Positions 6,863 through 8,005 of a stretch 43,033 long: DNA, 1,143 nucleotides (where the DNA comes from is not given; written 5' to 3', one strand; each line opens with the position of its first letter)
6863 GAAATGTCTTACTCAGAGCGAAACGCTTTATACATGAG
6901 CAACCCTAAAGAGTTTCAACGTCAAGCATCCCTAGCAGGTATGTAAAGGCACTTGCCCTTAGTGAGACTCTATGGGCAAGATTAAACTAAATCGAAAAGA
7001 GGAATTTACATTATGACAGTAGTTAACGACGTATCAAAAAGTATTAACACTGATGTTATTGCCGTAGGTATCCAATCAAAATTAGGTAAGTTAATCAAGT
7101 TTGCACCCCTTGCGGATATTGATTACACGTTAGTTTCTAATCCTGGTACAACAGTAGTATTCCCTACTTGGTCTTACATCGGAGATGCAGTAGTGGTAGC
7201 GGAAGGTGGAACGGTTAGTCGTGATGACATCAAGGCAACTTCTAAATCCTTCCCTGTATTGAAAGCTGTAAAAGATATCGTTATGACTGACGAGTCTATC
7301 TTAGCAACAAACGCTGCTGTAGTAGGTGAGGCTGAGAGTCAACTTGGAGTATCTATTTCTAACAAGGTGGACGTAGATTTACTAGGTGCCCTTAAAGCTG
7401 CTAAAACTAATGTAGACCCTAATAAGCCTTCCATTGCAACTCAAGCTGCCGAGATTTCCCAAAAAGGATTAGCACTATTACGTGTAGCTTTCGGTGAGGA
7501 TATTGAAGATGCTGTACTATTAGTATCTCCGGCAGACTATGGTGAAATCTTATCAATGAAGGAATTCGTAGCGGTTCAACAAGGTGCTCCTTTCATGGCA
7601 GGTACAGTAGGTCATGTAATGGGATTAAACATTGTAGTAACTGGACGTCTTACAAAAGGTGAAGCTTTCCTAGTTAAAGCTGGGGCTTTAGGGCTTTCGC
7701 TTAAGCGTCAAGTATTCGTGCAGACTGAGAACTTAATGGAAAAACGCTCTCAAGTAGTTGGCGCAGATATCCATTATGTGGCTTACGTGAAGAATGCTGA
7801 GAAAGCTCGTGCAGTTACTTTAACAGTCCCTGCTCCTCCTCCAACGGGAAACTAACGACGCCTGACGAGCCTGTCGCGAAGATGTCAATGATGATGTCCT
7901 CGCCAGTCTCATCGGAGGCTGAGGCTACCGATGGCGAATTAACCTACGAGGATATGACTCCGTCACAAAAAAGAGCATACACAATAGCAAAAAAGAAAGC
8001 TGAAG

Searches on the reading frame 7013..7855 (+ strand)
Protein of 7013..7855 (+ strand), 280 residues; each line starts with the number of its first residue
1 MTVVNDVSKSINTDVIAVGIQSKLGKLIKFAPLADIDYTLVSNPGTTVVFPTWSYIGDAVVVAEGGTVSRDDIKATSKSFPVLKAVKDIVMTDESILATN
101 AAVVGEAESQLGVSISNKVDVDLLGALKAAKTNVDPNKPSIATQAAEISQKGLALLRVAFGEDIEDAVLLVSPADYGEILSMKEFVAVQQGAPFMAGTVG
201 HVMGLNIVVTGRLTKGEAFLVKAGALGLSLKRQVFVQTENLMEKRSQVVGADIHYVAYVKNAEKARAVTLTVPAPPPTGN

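Call 39: search_protein_families(library=pfam, proteins=[window:7013-7855:+], max_evalue=0.001)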
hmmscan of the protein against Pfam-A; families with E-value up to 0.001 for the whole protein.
window:7013-7855:+ (280 aa): 1 family
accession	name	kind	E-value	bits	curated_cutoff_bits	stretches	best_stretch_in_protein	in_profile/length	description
PF25209.1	Phage_capsid_4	-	7.1e-12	46.6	27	1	38-226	28-215/262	Phage capsid protein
